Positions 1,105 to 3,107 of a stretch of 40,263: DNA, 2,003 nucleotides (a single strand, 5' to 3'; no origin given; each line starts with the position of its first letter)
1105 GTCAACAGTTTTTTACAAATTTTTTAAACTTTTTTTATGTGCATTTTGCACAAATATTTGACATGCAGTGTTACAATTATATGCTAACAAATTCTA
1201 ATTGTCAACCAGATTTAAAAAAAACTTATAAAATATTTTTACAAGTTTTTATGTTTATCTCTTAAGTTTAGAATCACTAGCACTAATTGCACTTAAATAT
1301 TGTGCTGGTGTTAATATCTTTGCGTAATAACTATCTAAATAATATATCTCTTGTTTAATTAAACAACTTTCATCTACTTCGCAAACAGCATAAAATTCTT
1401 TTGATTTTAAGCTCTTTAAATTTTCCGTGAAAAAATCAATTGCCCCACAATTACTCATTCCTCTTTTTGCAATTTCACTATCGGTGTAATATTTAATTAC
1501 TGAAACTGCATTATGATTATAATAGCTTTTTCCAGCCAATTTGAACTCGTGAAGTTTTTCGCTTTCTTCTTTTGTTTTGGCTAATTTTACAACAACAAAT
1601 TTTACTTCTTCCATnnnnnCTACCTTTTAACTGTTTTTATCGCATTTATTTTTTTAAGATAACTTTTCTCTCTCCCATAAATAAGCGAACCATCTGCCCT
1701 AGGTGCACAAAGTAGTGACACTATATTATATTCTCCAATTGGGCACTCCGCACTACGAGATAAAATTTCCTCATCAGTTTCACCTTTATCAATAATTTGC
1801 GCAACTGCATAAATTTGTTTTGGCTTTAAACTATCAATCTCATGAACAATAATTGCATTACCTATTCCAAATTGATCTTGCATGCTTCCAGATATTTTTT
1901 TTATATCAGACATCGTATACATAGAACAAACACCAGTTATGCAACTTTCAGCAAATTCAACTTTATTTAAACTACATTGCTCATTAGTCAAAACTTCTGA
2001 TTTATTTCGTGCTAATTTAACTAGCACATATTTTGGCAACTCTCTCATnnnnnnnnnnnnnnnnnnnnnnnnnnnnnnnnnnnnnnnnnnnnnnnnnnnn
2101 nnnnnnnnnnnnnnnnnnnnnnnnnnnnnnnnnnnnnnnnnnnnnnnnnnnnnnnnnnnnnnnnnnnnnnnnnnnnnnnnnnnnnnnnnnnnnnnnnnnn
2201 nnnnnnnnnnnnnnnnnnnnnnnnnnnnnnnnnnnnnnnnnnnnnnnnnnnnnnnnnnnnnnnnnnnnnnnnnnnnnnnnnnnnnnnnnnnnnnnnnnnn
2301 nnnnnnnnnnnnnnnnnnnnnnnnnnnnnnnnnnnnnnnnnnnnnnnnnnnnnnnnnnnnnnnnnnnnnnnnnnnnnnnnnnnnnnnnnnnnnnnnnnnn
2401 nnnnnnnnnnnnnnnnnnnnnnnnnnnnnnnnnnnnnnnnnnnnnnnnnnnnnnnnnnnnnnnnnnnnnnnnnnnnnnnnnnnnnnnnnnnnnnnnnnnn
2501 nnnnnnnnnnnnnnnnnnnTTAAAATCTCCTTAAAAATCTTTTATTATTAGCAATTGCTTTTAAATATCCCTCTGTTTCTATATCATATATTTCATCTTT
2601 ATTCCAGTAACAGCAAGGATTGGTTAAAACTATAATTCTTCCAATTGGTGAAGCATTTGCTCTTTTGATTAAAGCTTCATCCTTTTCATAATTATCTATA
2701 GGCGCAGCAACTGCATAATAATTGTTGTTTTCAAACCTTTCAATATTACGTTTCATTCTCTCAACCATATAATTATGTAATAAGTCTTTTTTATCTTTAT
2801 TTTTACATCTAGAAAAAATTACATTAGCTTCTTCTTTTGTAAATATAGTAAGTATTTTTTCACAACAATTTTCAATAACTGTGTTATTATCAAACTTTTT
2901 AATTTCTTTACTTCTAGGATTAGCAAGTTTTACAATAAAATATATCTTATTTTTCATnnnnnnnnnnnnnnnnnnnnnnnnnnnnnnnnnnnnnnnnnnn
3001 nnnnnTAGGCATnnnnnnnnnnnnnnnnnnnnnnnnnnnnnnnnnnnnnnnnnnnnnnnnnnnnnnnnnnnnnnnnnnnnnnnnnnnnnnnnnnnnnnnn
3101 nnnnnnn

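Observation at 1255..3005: Translationally coupled tandem array of four divergent paralogs of an unrecognised small protein family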

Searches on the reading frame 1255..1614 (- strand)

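Call 3: search_protein_families(library=pfam, proteins=[window:1255-1614:-], max_evalue=1)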
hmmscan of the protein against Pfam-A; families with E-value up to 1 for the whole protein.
window:1255-1614:- (119 aa): 1 family
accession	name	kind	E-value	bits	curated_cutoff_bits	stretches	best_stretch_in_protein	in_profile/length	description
PF07191.17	Zn_ribbon_6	-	0.012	16.1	25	1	53-73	42-62/67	Double zinc ribbon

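Call 7: search_protein_families(library=phrogs, proteins=[window:1255-1614:-], max_evalue=1)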
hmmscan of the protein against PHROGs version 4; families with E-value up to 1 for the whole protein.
window:1255-1614:- (119 aa): 0 families

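Call 8: search_protein_families(library=ncbifam, proteins=[window:1255-1614:-], max_evalue=1)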
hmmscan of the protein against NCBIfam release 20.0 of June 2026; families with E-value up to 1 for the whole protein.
window:1255-1614:- (119 aa): 2 families
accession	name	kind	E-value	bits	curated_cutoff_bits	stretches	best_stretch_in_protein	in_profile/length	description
NF011676.0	PRK15095.1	equivalog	0.0059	16.1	125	1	22-64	61-103/156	FKBP-type peptidyl-prolyl cis-trans isomerase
NF008335.0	PRK11121.1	equivalog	0.075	12.8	199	1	27-105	43-116/154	anaerobic ribonucleoside-triphosphate reductase-activating protein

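Call 9: search_protein_families(library=padloc, proteins=[window:1255-1614:-], max_evalue=1)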
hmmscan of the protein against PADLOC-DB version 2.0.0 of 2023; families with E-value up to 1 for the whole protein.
window:1255-1614:- (119 aa): 1 family
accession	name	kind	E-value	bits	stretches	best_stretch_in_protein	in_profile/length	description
PDLC04678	PDC-M49A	-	0.0083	12.4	1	7-95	457-544/681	-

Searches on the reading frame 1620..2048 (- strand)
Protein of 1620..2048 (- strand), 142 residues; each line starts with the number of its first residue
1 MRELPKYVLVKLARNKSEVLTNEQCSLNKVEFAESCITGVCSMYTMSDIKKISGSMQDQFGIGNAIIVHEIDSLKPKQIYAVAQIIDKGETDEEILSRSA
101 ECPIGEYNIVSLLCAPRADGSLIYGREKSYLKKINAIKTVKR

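Call 3: search_protein_families(library=pfam, proteins=[window:1620-2048:-], max_evalue=1)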
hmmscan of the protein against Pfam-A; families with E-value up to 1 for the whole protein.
window:1620-2048:- (142 aa): 1 family
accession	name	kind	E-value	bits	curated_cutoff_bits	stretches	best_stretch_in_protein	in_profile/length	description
PF17035.10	BET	-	0.16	12.5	24.5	1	69-93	12-36/64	Bromodomain extra-terminal - transcription regulation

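Call 7: search_protein_families(library=phrogs, proteins=[window:1620-2048:-], max_evalue=1)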
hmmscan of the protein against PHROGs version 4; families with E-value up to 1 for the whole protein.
window:1620-2048:- (142 aa): 0 families

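Call 8: search_protein_families(library=ncbifam, proteins=[window:1620-2048:-], max_evalue=1)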
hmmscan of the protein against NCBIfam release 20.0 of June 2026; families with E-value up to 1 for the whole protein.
window:1620-2048:- (142 aa): 0 families

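Call 9: search_protein_families(library=padloc, proteins=[window:1620-2048:-], max_evalue=1)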
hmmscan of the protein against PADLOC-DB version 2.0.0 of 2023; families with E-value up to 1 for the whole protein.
window:1620-2048:- (142 aa): 0 families

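Call 30: predict_structure(alignment_id=A2)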
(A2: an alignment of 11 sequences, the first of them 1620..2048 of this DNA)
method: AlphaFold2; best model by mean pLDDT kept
length: 142 residues; sequences in the alignment: 11
mean_pLDDT: 75.9   pTM: 0.71
mean pLDDT of the five models: 75.9, 74.5, 74.1, 71.0, 65.6
residues with pLDDT >= 90: 8; 70-90: 93; 50-70: 32; < 50: 9
segments of 3 or more residues with pLDDT < 50: 27-30, 139-142
pLDDT, mean of each block of 10 residues (from residue 1): 80 74 51 68 88 77 87 88 82 71 73 87 83 62 40
secondary structure, 60 per line:
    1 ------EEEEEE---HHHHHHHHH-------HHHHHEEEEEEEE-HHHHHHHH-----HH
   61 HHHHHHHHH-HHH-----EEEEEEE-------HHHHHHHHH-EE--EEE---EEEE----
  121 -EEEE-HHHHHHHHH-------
elements in order: E7-12 H16-24 H32-36 E37-44 H46-53 H59-69 E79-85 H93-101 E107-109 E113-116 E122-125 H127-135

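Call 33: fold_search(model_id=the predicted structure, library=pdb)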
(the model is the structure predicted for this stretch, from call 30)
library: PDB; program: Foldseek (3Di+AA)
matches with E <= 10: 325; with E <= 0.001: 0
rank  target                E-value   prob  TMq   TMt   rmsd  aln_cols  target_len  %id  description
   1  1ipc                  1.4e-01  0.21  0.28  0.23  13.1       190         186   13  CRYSTAL STRUCTURE OF EUKARYOTIC INITIATION FACTOR 4E COMPLEXED WITH 7-METHYL GTP (released 2002-05-08)
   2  2v8w_A                1.7e-01  0.25  0.22  0.19   8.6        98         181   14  Crystallographic and mass spectrometric characterisation of eIF4E with N7-cap derivatives (released 2007-08-28)
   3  7d6y_A                1.7e-01  0.20  0.28  0.23  13.1       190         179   13  eIF4E in Complex with a Disulphide-Free Autonomous VH Domain (released 2021-10-06)
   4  6gkj_A                1.7e-01  0.20  0.27  0.23  13.1       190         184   13  Translation initiation factor 4E in complex with trinucleotide mRNA 5' cap (m7GpppApG) (released 2019-06-19)
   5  4dt6                  1.8e-01  0.25  0.23  0.19   8.6       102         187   14  Co-crystal structure of eIF4E with inhibitor (released 2012-04-11)
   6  5m81_C                1.9e-01  0.18  0.27  0.23  12.1       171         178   13  Translation initiation factor 4E in complex with (SP)-iPr-m7GppSpG mRNA 5' cap analog (released 2017-12-20)
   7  6eby_B                2.1e-01  0.35  0.20  0.30   5.8        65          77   20  Crystal structure of the MbtH-like protein FscK bound to the interface forming region of FscH adenylation domain from  (released 2019-08-21)
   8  5gw6                  2.1e-01  0.21  0.22  0.19   9.0       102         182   11  Water-Bridge Mediates Recognition of mRNA Cap in eIF4E (released 2016-10-19)
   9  5m81_B                2.1e-01  0.18  0.27  0.22  13.2       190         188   13  Translation initiation factor 4E in complex with (SP)-iPr-m7GppSpG mRNA 5' cap analog (released 2017-12-20)
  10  5m7w_D                2.3e-01  0.16  0.27  0.24  13.2       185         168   12  Translation initiation factor 4E in complex with (SP)-m2(7,2'O)GppSpG mRNA 5' cap analog (beta-S-ARCA D2) (released 2017-12-20)
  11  3am7_A                2.3e-01  0.15  0.27  0.21  13.4       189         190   12  Crystal structure of the ternary complex of eIF4E-M7GTP-4EBP2 peptide (released 2011-08-17)
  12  5m80_A                2.6e-01  0.21  0.23  0.19   8.7       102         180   14  Translation initiation factor 4E in complex with (RP)-iPr-m7GppSpG mRNA 5' cap analog (released 2017-12-20)
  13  6u09_D                2.6e-01  0.21  0.23  0.19   8.5       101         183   14  Discovery of Lysine-Targeted eIF4E Inhibitors through Covalent Docking (released 2019-10-23)
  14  8sx4_B                2.6e-01  0.21  0.23  0.19   8.7       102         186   14  Crystal Structure of eIF4e in complex with Compound 7n (released 2023-06-21)
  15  5m80_D                2.6e-01  0.20  0.23  0.21   8.7       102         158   14  Translation initiation factor 4E in complex with (RP)-iPr-m7GppSpG mRNA 5' cap analog (released 2017-12-20)
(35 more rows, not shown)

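Call 34: fold_search(model_id=the predicted structure, library=viral)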
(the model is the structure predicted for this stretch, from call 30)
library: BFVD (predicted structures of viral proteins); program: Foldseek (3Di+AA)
matches with E <= 10: 189; with E <= 0.001: 0
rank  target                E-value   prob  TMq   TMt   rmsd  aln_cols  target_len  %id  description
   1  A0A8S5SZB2            3.1e-01  0.25  0.34  0.34   8.9       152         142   11  Uncharacterized protein [Podoviridae sp. ctxqo3]
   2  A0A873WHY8            4.2e-01  0.44  0.33  0.51   6.0       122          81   11  (no name in the UniProt tables at hand)
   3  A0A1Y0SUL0            4.2e-01  0.07  0.21  0.25  11.6       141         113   14  Uncharacterized protein [Pseudomonas phage Phabio]
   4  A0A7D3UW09            6.5e-01  0.08  0.23  0.17  14.1       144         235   13  (no name in the UniProt tables at hand)
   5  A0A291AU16            6.5e-01  0.05  0.22  0.16  16.9       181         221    7  Uncharacterized protein [Pandoravirus salinus]
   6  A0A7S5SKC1            8.9e-01  0.06  0.17  0.09  11.9       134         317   11  (no name in the UniProt tables at hand)
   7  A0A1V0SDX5            1.1e+00  0.10  0.30  0.31  10.5       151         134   10  Uncharacterized protein [Indivirus ILV1]
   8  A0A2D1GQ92            1.3e+00  0.02  0.15  0.14  14.2       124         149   13  (no name in the UniProt tables at hand)
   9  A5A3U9                1.6e+00  0.04  0.19  0.22  10.9       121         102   11  (no name in the UniProt tables at hand)
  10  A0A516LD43            1.6e+00  0.03  0.17  0.18  13.6       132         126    9  (no name in the UniProt tables at hand)
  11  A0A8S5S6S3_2          1.8e+00  0.12  0.31  0.06   8.3       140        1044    8  Uncharacterized protein [Podoviridae sp. ctsUe5]
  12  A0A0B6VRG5            1.8e+00  0.04  0.15  0.15  12.4        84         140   15  Uncharacterized protein [Edwardsiella phage PEi26]
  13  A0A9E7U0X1            1.9e+00  0.01  0.14  0.07  24.6       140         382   12  (no name in the UniProt tables at hand)
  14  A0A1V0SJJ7            1.9e+00  0.01  0.13  0.03  17.5       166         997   10  DNA-directed DNA polymerase [Klosneuvirus KNV1]
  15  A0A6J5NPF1            2.0e+00  0.10  0.32  0.26  10.7       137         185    7  Uncharacterized protein [uncultured Caudovirales phage]
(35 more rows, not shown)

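Call 42: find_related_loci(query=A4, collection=metagenome_contigs, flank=10000)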
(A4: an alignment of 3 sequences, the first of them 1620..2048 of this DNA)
Query A4 (142 aa) in metagenome_contigs; peptide patterns used: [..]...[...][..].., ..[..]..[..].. (x = any residue, [..] = any of these).
255 stretches matched a pattern, but none encodes a relative of the query by tblastn (E <= 1e-3).

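Call 43: find_related_loci(query=A4, collection=genome_contigs, flank=10000)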
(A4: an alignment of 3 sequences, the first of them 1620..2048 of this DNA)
Query A4 (142 aa) in genome_contigs; peptide patterns used: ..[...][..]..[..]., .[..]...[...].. (x = any residue, [..] = any of these).
91 stretches matched a pattern, but none encodes a relative of the query by tblastn (E <= 1e-3).

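Call 45: find_homologous_proteins(query=A3, max_evalue=0.1)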
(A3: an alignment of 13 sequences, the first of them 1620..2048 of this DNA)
Query A3 (13 sequences) (142 aa, profile of the alignment): 5 proteins with E <= 0.1 among 1336 candidates.
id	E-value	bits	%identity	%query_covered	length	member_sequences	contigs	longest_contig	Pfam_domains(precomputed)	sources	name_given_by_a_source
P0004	1.9e-33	133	80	100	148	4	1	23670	-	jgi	-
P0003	4.9e-33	132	100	100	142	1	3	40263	-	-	-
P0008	7.0e-28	115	29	54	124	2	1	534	-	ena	-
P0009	8.8e-25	105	-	-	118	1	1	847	-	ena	-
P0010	3.2e-22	97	-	-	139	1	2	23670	-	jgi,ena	-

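Call 47: search_solved_structures(query=A3, max_evalue=10)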
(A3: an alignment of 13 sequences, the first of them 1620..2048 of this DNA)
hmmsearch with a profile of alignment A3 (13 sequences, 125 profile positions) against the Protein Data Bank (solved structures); distinct sequences matched with E-value up to 10: 3.
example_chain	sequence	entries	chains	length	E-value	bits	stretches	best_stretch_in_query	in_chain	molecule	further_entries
8prs_A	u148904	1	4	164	0.1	16.1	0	97-124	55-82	nvBagel4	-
8pra_A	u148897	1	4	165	0.55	13.7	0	97-124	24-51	Cell surface protein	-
2j2s_A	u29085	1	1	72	0.78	13.3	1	88-117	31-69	ZINC FINGER PROTEIN HRX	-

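Call 48: search_protein_families(library=pfam, alignment_id=A3, max_evalue=1)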
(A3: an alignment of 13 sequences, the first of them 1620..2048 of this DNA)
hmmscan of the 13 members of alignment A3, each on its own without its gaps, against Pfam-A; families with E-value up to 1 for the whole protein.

A. member 1, window:1620-2048:- (142 aa): 1 family
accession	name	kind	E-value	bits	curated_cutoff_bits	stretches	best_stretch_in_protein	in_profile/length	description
PF17035.10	BET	-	0.16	12.5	24.5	1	69-93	12-36/64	Bromodomain extra-terminal - transcription regulation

B. families by the number of members that match (of 13 scanned): 7 families
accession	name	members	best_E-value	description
PF07191.17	Zn_ribbon_6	1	0.012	Double zinc ribbon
PF25418.1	DUF7890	1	0.028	Domain of unknown function (DUF7890)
PF14836.12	Ubiquitin_3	1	0.029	Ubiquitin-like domain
PF17011.10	DUF5093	1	0.04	Domain of unknown function (DUF5093)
PF01202.28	SKI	1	0.098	Shikimate kinase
PF18949.5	DUF5693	1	0.13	Family of unknown function (DUF5693)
PF17035.10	BET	1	0.16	Bromodomain extra-terminal - transcription regulation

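Call 52: find_encoding_contigs(protein=P0008, flank=5000)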
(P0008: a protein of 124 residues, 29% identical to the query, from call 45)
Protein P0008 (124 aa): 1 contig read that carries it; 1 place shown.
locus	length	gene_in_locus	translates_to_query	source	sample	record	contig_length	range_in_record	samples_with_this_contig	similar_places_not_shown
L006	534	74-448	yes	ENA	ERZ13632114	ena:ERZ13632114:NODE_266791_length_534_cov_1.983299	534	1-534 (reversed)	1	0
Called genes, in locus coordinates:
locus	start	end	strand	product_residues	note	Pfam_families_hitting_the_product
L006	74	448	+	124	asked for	-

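Call 72: search_dna_similar(query=window:1620-2048:-, collection=phages, mode=protein, max_evalue=1, max_rows=10)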
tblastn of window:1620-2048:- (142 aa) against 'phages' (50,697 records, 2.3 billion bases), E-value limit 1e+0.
No match.

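Call 73: search_dna_similar(query=window:1620-2048:-, collection=plasmids, mode=protein, max_evalue=1, max_rows=10)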
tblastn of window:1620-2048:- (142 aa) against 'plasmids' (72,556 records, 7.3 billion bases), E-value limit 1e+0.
No match.

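Call 74: find_related_loci(query=A4, collection=viral_contigs, flank=5000)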
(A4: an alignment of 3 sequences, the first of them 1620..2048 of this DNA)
Query A4 (142 aa) in viral_contigs; peptide patterns used: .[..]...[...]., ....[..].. (x = any residue, [..] = any of these).
105 stretches matched a pattern, but none encodes a relative of the query by tblastn (E <= 1e-3).

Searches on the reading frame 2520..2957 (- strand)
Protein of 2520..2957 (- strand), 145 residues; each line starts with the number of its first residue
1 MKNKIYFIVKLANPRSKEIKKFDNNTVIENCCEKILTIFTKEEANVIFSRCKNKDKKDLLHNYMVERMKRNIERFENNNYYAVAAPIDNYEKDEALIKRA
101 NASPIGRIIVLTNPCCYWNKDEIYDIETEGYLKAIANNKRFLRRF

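Call 3: search_protein_families(library=pfam, proteins=[window:2520-2957:-], max_evalue=1)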
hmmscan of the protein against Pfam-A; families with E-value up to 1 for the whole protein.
window:2520-2957:- (145 aa): 2 families
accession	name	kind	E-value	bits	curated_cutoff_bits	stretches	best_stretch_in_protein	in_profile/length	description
PF25418.1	DUF7890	-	0.028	14.4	26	1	39-54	9-24/47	Domain of unknown function (DUF7890)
PF01202.28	SKI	-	0.098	13.2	22.1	1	29-89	80-141/159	Shikimate kinase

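Call 7: search_protein_families(library=phrogs, proteins=[window:2520-2957:-], max_evalue=1)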
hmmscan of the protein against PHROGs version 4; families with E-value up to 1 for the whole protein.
window:2520-2957:- (145 aa): 4 families
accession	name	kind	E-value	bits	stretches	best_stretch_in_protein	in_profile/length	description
phrog_28024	-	unknown function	0.004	18.6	1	38-107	32-95/109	-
phrog_37102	-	unknown function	0.026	15.5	1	87-126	9-47/49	-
phrog_11701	-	unknown function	0.1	13.7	1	29-82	26-78/87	-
phrog_24515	-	unknown function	0.12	13.8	1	80-117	23-59/90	-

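Call 8: search_protein_families(library=ncbifam, proteins=[window:2520-2957:-], max_evalue=1)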
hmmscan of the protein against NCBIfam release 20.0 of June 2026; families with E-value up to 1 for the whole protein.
window:2520-2957:- (145 aa): 1 family
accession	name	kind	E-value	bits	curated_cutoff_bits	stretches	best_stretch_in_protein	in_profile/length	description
NF006597.0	PRK09134.1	equivalog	0.04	13.2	281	1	70-138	55-121/261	SDR family oxidoreductase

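Call 9: search_protein_families(library=padloc, proteins=[window:2520-2957:-], max_evalue=1)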
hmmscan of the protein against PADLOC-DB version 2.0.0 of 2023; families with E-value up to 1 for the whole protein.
window:2520-2957:- (145 aa): 1 family
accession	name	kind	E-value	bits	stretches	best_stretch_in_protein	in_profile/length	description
PDLC03928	PsyrT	-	0.0087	12.4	1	8-84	430-506/689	-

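Call 10: find_homologous_proteins(query=A1, max_evalue=0.01)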
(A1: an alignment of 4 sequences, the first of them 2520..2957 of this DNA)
Query A1 (4 sequences) (145 aa, profile of the alignment): 6 proteins with E <= 0.01 among 1308 candidates.
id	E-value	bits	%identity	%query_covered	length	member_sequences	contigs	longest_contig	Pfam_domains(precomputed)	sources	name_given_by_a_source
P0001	3.9e-53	197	100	100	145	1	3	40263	-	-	-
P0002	1.8e-51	192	24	40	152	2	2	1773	-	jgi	-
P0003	1.2e-50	189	23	90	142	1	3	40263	-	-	-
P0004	9.4e-40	154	20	90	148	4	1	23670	-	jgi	-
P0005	5.2e-31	125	30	17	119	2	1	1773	-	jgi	-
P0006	3.2e-22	97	-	-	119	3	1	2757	-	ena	-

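Call 13: find_encoding_contigs(protein=P0004, flank=10000)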
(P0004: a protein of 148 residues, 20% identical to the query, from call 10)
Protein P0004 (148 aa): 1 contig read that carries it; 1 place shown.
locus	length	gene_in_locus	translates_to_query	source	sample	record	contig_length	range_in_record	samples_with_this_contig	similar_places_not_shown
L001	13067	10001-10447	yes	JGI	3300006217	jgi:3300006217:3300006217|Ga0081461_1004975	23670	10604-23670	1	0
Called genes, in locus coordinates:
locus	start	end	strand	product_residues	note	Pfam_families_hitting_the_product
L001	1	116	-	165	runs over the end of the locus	PF03167:UDG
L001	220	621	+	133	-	PF04266:ASCH (weak)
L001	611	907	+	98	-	PF04993:TfoX_N (faint)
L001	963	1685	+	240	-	PF04794:YdjC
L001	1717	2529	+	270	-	PF01261:AP_endonuc_2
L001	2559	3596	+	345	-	PF02016:Peptidase_S66, PF17676:Peptidase_S66C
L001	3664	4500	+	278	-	-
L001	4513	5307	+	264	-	PF14808:TMEM164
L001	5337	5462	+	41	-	-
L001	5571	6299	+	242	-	PF10502:Peptidase_S26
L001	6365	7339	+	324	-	PF11449:ArsP_2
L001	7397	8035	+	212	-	PF08010:Phage_30_3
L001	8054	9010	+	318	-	PF00365:PFK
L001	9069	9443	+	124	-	-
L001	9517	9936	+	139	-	-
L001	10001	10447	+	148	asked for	-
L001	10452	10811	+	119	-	-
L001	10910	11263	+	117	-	-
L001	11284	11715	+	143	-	-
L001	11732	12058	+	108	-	-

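Call 20: search_protein_representatives(alignment_id=A1)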
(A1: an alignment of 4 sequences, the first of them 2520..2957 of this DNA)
Query: 4 sequences, 141 profile positions. Proteins with E-value up to 0.001 (for the whole library): 5; up to 1e-10: 4; up to 1e-30: 3. The best 5 are listed.
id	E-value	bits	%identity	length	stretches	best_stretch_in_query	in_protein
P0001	1.2e-53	197.1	-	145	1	1-141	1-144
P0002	5.8e-52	191.7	-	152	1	4-140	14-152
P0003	3.9e-51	189.0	-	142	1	1-140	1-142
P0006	1.0e-22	96.9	-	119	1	1-141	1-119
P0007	5.6e-07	45.9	-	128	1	4-84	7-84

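Call 23: find_encoding_contigs(protein=P0007, flank=10000)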
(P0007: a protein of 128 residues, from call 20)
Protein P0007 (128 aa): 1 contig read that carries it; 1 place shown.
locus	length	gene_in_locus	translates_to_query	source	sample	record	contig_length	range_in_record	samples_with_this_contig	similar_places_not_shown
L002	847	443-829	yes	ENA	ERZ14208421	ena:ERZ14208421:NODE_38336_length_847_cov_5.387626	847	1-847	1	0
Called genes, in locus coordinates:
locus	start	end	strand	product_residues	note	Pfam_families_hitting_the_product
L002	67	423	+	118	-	-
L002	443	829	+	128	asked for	-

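Call 50: find_encoding_contigs(protein=P0005, flank=5000)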
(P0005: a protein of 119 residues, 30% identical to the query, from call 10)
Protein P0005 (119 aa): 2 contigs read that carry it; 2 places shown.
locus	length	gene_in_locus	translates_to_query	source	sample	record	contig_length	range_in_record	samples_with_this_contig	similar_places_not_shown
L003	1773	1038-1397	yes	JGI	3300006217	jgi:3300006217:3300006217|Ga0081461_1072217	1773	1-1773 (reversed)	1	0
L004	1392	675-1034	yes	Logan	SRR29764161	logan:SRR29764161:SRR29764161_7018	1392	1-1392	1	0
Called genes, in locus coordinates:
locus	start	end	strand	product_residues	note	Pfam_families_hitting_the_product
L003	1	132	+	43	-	?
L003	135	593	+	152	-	-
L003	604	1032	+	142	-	-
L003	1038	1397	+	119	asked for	-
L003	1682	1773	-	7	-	?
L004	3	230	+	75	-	?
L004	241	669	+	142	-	-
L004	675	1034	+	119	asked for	-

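Call 51: find_encoding_contigs(protein=P0006, flank=5000)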
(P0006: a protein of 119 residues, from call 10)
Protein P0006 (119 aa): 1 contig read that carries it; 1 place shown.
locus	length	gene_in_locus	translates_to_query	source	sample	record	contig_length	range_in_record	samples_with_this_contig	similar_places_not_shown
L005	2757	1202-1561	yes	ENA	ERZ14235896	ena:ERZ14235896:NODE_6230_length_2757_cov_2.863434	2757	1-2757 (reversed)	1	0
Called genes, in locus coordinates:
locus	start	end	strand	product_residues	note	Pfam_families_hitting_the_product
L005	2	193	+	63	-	?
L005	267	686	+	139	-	-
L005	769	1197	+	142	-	-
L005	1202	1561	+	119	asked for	-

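Call 60: list_cluster_members(proteins=[L001:9069-9443:+, L001:9517-9936:+, L001:10001-10447:+, L001:10910-11263:+, L001:11284-11715:+, L001:11732-12058:+, L001:8054-9010:+, L002:67-423:+, L002:443-829:+])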
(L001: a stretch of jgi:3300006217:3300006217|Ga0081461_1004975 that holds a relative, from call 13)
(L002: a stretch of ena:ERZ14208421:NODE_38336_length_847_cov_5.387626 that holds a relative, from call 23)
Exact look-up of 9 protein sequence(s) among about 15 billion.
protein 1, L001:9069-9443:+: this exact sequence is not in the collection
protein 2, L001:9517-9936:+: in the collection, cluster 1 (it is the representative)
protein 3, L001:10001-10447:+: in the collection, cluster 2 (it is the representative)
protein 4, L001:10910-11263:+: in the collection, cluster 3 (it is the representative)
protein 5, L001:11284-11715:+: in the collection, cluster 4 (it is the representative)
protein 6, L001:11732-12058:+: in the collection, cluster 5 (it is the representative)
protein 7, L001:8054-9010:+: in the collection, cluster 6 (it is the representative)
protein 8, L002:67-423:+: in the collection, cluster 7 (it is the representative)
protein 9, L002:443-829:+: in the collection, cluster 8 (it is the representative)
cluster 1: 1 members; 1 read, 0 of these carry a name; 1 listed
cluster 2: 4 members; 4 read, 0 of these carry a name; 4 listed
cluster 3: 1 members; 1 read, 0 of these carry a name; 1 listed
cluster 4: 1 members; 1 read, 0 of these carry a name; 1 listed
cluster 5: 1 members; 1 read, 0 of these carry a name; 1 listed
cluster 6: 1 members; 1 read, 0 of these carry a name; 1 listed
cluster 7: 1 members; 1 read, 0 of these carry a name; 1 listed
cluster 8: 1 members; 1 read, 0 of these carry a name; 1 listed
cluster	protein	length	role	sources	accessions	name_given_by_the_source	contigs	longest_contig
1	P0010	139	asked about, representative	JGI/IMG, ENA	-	-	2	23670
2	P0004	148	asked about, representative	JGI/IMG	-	-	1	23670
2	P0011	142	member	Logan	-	-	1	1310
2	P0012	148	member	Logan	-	-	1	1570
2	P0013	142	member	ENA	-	-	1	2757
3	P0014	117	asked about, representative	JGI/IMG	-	-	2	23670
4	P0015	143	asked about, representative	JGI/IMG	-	-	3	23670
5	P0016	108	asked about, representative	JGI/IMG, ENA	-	-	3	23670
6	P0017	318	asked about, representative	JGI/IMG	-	-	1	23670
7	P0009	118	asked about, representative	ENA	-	-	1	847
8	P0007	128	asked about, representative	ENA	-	-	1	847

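Call 64: find_homologous_proteins(query=A5, max_evalue=1)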
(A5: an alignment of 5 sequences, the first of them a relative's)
Query A5 (5 sequences) (128 aa, profile of the alignment): 6 proteins with E <= 1 among 664 candidates.
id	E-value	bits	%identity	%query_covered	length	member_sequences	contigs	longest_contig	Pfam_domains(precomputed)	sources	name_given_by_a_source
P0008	7.7e-42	160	40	12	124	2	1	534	-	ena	-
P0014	1.3e-40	156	33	19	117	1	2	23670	-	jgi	-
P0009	3.1e-36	142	35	34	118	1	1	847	-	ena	-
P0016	5.8e-32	128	-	-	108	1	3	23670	-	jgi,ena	-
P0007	2.7e-29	120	100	100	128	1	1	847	-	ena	-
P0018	2.0e-16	78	71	100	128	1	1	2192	-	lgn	-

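Call 65: find_encoding_contigs(protein=P0018, flank=5000)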
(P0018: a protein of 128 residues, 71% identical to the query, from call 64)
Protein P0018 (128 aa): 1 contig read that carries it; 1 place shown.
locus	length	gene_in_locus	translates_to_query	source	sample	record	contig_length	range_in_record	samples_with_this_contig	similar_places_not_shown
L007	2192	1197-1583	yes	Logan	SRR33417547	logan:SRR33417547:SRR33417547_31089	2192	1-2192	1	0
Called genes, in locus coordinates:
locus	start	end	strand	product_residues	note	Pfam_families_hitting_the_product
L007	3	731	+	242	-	?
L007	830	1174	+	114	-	-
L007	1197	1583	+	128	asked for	-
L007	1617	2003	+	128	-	-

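Call 95: predict_structure(alignment_id=A7)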
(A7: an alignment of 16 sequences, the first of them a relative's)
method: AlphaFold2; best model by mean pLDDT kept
length: 114 residues; sequences in the alignment: 16
mean_pLDDT: 78.8   pTM: 0.74
mean pLDDT of the five models: 78.8, 76.5, 75.6, 74.4, 73.8
residues with pLDDT >= 90: 18; 70-90: 70; 50-70: 20; < 50: 6
segments of 3 or more residues with pLDDT < 50: 109-114
pLDDT, mean of each block of 10 residues (from residue 1): 89 72 66 89 72 82 88 86 81 84 71 42
secondary structure, 60 per line:
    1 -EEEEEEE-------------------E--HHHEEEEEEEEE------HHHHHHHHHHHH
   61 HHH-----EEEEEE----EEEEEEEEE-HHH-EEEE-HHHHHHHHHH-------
elements in order: E2-8 E34-42 H49-63 E69-74 E79-87 E93-96 H98-107
